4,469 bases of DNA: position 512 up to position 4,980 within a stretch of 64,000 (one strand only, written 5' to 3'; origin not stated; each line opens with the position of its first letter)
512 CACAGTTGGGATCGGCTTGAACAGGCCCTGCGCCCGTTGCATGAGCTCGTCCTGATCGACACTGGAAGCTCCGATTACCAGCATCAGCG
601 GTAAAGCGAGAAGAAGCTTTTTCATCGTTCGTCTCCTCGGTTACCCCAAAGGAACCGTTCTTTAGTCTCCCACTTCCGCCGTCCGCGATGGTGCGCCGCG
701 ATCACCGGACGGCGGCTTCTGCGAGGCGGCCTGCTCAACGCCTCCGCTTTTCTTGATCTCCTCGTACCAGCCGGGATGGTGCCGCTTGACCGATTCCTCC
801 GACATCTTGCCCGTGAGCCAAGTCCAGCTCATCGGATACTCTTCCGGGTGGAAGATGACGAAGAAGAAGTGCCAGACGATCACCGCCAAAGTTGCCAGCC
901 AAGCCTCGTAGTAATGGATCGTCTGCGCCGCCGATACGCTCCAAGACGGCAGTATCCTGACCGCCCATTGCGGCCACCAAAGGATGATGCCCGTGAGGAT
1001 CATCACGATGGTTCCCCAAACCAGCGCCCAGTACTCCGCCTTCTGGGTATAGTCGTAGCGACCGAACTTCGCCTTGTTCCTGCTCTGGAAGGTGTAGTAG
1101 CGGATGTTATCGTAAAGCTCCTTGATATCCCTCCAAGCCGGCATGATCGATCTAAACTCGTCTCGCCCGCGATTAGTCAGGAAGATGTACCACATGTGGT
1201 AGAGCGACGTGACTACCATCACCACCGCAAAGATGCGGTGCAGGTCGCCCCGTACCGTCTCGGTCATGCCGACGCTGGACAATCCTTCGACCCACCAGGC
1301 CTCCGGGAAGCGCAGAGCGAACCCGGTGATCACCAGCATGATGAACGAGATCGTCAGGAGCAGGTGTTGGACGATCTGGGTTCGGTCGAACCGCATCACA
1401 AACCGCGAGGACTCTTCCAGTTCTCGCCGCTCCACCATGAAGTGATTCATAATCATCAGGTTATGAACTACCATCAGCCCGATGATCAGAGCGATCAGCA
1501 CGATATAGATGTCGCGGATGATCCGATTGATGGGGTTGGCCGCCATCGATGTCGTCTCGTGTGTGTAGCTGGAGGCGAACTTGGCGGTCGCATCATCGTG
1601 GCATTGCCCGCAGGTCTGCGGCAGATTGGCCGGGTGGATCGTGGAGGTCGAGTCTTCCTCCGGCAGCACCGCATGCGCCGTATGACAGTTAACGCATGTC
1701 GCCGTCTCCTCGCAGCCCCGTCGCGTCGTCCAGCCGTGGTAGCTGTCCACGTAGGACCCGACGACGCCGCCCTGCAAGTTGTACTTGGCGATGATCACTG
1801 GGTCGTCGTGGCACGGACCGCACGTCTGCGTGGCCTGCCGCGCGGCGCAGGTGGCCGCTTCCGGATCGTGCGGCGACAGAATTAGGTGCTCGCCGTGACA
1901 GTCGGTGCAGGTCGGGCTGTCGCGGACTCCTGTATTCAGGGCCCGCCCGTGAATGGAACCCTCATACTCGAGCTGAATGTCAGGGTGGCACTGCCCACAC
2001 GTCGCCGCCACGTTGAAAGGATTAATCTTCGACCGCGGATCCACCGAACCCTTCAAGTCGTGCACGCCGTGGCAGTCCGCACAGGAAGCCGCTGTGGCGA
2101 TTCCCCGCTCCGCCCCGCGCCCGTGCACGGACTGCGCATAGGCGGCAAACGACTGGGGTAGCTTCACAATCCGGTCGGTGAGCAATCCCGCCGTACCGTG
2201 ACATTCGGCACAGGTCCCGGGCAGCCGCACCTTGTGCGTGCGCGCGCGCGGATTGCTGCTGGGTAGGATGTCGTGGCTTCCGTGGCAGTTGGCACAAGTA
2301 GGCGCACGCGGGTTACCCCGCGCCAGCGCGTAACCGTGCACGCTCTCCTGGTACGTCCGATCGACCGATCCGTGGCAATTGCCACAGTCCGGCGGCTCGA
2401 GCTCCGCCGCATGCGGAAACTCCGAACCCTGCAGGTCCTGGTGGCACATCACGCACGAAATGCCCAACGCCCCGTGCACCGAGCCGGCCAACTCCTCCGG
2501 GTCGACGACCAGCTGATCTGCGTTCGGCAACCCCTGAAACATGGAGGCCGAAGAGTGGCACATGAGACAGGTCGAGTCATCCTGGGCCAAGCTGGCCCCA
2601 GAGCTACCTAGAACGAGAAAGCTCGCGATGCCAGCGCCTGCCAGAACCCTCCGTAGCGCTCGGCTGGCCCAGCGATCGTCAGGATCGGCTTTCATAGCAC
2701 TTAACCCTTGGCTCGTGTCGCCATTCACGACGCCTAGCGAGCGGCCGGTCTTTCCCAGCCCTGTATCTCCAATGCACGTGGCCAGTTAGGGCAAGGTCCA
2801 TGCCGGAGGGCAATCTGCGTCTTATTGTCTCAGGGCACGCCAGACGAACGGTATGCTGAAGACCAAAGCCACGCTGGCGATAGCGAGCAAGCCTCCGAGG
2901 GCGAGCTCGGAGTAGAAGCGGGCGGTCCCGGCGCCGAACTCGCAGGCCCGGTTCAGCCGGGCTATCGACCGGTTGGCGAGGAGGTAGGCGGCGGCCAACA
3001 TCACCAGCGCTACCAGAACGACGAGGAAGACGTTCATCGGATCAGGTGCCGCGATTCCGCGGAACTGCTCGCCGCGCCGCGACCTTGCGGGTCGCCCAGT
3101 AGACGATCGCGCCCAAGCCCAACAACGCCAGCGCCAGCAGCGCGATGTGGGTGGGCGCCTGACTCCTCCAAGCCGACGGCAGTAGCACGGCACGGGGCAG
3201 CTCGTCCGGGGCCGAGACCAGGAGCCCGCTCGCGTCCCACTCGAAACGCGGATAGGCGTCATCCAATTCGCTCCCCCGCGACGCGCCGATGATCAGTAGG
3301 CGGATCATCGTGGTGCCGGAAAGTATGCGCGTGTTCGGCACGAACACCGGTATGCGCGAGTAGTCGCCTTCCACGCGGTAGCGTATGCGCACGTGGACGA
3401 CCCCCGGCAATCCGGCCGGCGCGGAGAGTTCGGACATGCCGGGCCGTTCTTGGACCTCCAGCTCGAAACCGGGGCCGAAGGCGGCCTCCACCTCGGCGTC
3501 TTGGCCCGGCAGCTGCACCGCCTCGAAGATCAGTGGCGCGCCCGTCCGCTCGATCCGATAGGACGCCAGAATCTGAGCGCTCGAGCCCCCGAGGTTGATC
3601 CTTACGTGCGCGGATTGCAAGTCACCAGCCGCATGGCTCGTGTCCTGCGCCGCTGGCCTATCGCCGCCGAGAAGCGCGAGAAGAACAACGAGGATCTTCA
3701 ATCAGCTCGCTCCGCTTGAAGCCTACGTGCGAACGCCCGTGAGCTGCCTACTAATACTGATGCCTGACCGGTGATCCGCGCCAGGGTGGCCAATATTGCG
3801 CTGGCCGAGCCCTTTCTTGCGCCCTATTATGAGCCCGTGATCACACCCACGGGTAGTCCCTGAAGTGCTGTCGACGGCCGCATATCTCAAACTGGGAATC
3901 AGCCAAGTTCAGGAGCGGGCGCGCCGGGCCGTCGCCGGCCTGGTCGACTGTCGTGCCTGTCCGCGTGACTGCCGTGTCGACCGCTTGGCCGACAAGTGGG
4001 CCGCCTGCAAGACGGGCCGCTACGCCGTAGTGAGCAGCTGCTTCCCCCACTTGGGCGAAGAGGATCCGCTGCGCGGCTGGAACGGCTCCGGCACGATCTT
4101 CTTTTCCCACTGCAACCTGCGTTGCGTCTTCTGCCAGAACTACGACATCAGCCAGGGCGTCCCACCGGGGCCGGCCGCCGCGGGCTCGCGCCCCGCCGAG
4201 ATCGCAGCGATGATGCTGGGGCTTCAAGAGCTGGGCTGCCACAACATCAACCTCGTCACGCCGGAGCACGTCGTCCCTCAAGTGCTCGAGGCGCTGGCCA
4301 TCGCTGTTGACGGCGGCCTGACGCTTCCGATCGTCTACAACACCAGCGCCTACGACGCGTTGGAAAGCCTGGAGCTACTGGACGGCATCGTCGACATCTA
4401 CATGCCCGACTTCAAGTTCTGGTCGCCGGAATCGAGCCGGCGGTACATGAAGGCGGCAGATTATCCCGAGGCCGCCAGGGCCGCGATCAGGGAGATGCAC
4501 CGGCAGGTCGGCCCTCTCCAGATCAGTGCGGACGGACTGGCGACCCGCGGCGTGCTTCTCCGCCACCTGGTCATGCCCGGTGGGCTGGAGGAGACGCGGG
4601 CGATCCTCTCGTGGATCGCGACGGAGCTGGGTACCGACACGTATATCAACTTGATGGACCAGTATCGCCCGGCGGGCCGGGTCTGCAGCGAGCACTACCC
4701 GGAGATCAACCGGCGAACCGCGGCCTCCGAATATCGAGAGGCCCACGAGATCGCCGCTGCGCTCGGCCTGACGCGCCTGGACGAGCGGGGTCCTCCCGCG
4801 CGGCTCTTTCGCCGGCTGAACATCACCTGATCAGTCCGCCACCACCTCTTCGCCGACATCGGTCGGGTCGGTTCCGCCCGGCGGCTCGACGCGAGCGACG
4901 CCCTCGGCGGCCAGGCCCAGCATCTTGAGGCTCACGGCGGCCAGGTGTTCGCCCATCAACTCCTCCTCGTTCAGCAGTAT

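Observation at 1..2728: CbcL-like 11-heme cytochrome c / di-heme cytochrome b fusion co-transcribed with a di-heme cytochrome c peroxidase: putative quinol peroxidase or electron-export module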

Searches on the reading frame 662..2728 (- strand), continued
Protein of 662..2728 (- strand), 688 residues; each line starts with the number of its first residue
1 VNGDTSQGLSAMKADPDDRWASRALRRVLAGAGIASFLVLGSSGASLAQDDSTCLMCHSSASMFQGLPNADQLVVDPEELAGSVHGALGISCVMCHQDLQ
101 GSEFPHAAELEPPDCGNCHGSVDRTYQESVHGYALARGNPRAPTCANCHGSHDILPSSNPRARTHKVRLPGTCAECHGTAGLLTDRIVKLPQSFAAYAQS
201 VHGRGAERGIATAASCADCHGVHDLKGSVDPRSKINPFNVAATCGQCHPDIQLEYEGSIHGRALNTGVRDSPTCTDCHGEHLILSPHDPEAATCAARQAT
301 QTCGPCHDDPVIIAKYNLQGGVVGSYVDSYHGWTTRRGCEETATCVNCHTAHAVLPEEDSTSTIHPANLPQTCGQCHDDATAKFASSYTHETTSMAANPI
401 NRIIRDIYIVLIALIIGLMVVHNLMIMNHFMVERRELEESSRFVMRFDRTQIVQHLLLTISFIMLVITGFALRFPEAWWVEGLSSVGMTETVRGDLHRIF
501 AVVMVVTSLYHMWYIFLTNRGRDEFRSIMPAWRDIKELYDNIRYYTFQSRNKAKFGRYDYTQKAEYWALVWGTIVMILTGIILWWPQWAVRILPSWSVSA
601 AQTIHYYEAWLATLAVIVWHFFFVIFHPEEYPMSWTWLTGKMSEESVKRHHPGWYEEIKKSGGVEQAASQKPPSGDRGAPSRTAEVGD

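Call 70: search_protein_families(library=pfam, proteins=[L021:7119-9071:+, L052:1030-2499:+, L054:7848-9107:+, L057:8498-9469:+, L043:7063-9471:+, L027:5522-7516:+, L035:6629-7264:+, L036:5787-6428:+, L061:7889-9097:+, L009:104-2410:-], max_evalue=0.01)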
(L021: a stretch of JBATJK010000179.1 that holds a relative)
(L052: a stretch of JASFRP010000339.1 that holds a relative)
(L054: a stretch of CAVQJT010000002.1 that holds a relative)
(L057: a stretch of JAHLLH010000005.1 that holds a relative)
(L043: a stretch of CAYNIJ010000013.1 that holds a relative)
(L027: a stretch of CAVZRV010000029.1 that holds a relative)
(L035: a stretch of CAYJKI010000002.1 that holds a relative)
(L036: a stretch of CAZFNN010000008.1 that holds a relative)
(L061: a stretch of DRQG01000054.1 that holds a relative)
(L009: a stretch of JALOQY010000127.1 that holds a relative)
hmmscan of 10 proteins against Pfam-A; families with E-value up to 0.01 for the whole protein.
L021:7119-9071:+ (650 aa): 5 families
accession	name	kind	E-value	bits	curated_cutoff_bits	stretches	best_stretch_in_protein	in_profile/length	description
PF22113.1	Mtrc-MtrF_II-IV_dom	-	5.5e-09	36.2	30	1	350-446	65-175/176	Outer membrane cytochrome MtrC/MtrF-like, domains II/IV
PF14522.11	Cytochrome_C7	-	1.9e-07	31.2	24.8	1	363-435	10-67/67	Cytochrome c7 and related cytochrome c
PF09699.15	Paired_CXXCH_1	-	3.7e-06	27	20.6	0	396-436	3-38/41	Doubled CXXCH motif (Paired_CXXCH_1)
PF14537.11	Cytochrom_c3_2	-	1.5e-05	25.8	25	0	300-375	6-66/79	Cytochrome c3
PF13435.11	Cytochrome_C554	-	1.8e-05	26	20.8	1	237-308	1-84/84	Cytochrome c554 and c-prime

L052:1030-2499:+ (489 aa): 0 families

L054:7848-9107:+ (419 aa): 1 family
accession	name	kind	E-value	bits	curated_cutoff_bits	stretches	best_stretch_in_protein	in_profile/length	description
PF10082.15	BBP2_2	-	0.00033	20.1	23.7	1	348-404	302-358/378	Putative beta-barrel porin 2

L057:8498-9469:+ (323 aa): 1 family
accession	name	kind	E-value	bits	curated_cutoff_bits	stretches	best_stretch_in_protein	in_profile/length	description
PF00581.25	Rhodanese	-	2.1e-24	86.3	22.2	2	67-154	4-101/102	Rhodanese-like domain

L043:7063-9471:+ (802 aa): 3 families
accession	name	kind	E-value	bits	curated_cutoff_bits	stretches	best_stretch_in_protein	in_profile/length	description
PF01578.25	Cytochrom_C_asm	-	1.1e-30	107.3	29.9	1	89-289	1-206/212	Cytochrome C assembly protein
PF16327.10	CcmF_C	-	4.7e-18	65.9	28.7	1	311-625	2-282/323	Cytochrome c-type biogenesis protein CcmF C-terminal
PF05140.19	ResB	-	4e-07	29.7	24.6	1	719-786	392-459/486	ResB-like family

L027:5522-7516:+ (664 aa): 1 family
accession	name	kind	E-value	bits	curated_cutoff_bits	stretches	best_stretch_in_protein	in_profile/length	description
PF11854.14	MtrB_PioB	-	2.3e-05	23.7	23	1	411-514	290-396/635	Putative outer membrane beta-barrel porin, MtrB/PioB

L035:6629-7264:+ (211 aa): 5 families
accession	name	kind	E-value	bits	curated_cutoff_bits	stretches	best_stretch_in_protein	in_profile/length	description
PF00440.29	TetR_N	-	7e-16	58.2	24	1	20-66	1-47/47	Bacterial regulatory proteins, tetR family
PF14246.11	TetR_C_7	-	0.001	19.5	22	1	93-172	3-84/119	AefR-like transcriptional repressor, C-terminal domain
PF17932.6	TetR_C_24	-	0.0027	18.4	26.4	1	90-170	5-85/114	Tetracyclin repressor-like, C-terminal domain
PF21351.2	TetR_C_41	-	0.0028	18.4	27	1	135-173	43-81/108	Tetracyclin repressor-like, C-terminal domain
PF13022.12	HTH_Tnp_1_2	-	0.0096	16.5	27.9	0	24-62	15-53/122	Helix-turn-helix of insertion element transposase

L036:5787-6428:+ (213 aa): 6 families
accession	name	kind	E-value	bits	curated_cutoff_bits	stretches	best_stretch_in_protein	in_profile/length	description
PF02390.23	Methyltransf_4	-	1.6e-30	106.3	24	1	38-206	2-170/173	Putative methyltransferase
PF13847.12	Methyltransf_31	-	1.3e-07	31.9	27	1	41-115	7-81/145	Methyltransferase domain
PF13649.12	Methyltransf_25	-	1.8e-06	29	27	1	42-100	2-59/97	Methyltransferase domain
PF08242.18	Methyltransf_12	-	4.4e-05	24.6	30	1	42-101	1-60/98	Methyltransferase domain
PF24675.1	NpmA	-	0.00013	21.8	60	1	32-116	18-105/214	16S rRNA (adenine(1408)-N(1))-methyltransferase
PF05958.17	tRNA_U5-meth_tr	-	0.0021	17.6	23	1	29-101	193-263/357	tRNA (Uracil-5-)-methyltransferase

L061:7889-9097:+ (402 aa): 0 families

L009:104-2410:- (768 aa): 4 families
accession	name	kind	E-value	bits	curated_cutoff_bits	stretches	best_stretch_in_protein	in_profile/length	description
PF11854.14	MtrB_PioB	-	4.5e-06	26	23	0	290-367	108-188/635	Putative outer membrane beta-barrel porin, MtrB/PioB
PF22113.1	Mtrc-MtrF_II-IV_dom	-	4.9e-06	26.6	30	1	48-88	3-40/176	Outer membrane cytochrome MtrC/MtrF-like, domains II/IV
PF14522.11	Cytochrome_C7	-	9.4e-05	22.6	24.8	1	66-141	2-67/67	Cytochrome c7 and related cytochrome c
PF22678.1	Cytochrom_c_NrfB-like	-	0.0053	17.7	27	1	79-145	1-70/89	Cytochrome c-type protein NrfB-like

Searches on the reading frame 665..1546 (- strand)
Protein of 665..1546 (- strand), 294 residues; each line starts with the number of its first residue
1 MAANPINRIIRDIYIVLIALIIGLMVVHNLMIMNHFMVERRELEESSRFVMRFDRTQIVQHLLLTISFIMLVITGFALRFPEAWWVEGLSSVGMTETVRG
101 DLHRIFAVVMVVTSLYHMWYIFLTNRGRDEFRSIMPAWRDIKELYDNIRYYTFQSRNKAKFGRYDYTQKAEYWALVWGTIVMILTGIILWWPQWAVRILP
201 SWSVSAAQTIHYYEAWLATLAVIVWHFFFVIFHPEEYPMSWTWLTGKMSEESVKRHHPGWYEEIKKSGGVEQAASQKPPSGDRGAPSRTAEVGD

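Call 37: search_solved_structures(query=window:665-1546:-, max_evalue=0.1, show_alignments=3)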
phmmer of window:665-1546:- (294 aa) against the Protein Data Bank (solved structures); distinct sequences matched with E-value up to 0.1: 1.
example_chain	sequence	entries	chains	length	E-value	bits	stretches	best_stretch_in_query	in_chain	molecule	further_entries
1kqf_C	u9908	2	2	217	1.3e-13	54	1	48-269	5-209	FORMATE DEHYDROGENASE, NITRATE-INDUCIBLE, CYTOCHROME B556(FDN) SUBUNIT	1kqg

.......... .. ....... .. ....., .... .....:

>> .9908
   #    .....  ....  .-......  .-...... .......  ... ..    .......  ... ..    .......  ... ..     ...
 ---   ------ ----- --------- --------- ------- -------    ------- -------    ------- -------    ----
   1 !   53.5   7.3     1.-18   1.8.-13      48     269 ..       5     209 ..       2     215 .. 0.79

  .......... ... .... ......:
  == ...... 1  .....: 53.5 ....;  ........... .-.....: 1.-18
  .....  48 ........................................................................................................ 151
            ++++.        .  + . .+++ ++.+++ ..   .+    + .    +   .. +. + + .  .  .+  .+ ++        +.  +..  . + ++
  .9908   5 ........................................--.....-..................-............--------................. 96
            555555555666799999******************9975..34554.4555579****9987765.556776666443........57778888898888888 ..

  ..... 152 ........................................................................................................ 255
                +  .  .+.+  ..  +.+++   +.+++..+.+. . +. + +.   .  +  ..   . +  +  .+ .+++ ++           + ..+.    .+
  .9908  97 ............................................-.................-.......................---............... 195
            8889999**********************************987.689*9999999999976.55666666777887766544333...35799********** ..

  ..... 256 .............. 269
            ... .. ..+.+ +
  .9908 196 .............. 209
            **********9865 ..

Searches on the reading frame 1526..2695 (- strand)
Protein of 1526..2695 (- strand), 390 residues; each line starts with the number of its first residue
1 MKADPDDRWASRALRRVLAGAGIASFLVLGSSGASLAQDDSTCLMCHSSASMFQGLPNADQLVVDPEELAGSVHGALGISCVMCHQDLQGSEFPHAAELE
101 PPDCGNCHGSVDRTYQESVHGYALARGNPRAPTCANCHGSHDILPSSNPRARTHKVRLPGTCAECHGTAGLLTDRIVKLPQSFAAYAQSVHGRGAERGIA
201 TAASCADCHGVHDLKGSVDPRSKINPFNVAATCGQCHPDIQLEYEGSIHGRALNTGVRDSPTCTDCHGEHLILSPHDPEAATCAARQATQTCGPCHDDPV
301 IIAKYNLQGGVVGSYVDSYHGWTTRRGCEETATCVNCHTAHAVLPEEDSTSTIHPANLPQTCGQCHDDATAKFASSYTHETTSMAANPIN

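Call 57: search_solved_structures(query=window:1526-2695:-, max_evalue=0.1, show_alignments=2)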
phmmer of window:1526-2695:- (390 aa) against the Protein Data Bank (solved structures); distinct sequences matched with E-value up to 0.1: 3.
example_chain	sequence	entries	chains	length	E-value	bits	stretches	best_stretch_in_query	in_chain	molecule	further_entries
6i5b_A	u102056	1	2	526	0.00064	22.2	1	332-368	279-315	Uncharacterized protein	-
1qdb_A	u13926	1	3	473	0.049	16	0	202-251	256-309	CYTOCHROME C NITRITE REDUCTASE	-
2ozy_A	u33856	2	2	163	0.064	15.6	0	80-150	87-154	Cytochrome c-type protein nrfB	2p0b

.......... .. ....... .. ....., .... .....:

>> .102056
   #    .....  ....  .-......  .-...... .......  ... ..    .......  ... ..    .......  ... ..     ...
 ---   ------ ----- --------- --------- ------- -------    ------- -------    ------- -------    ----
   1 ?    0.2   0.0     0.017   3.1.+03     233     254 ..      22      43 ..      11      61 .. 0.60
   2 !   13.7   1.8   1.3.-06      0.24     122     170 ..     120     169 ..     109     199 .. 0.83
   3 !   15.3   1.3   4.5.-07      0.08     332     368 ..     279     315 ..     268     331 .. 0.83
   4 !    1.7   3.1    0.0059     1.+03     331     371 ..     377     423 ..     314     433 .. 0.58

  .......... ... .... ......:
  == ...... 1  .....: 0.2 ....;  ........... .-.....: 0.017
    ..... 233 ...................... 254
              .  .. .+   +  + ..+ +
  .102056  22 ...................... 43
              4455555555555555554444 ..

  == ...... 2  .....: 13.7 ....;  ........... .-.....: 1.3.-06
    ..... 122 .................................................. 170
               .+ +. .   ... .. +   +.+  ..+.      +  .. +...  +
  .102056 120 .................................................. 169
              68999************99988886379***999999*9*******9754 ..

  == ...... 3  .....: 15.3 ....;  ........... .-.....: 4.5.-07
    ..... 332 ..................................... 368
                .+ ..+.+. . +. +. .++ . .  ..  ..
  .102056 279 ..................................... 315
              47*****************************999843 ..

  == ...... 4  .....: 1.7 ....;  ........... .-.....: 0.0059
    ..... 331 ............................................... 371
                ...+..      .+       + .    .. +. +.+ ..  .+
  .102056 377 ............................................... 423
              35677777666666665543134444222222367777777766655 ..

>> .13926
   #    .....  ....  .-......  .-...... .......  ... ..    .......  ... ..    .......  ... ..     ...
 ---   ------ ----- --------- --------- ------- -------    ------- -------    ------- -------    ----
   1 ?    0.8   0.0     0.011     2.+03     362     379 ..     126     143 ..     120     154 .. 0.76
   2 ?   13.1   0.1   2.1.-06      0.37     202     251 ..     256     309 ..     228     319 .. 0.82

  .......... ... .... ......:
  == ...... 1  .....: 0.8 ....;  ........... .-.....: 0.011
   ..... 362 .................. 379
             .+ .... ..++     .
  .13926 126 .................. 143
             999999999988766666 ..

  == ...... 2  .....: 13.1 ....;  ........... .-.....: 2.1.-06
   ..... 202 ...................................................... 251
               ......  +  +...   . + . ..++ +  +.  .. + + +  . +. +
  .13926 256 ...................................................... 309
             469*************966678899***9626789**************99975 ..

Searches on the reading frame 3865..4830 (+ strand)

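Call 4: search_protein_families(library=pfam, proteins=[window:3865-4830:+], max_evalue=0.01)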
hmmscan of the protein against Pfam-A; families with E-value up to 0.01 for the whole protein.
window:3865-4830:+ (321 aa): 1 family
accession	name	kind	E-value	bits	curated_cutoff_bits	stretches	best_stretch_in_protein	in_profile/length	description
PF04055.27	Radical_SAM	-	1.1e-08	35.8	29.5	1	78-214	2-139/166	Radical SAM superfamily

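Call 5: search_protein_families(library=ncbifam, proteins=[window:3865-4830:+], max_evalue=0.01)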
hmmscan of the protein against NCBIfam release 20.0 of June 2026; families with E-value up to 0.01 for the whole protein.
window:3865-4830:+ (321 aa): 3 families
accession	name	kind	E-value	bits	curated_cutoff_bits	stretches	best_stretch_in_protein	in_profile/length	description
TIGR04337.1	AmmeMemoSam_rS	hypoth_equivalog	2.2e-05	23.5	220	1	26-128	11-121/349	AmmeMemoRadiSam system radical SAM enzyme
TIGR02495.1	NrdG2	equivalog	0.00011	21.6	131.15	1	76-97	19-40/193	anaerobic ribonucleoside-triphosphate reductase activating protein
NF043069.1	T4HPD_activ_SAM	equivalog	0.0056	16.1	425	0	76-94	20-38/299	trans-4-hydroxy-L-proline dehydratase activase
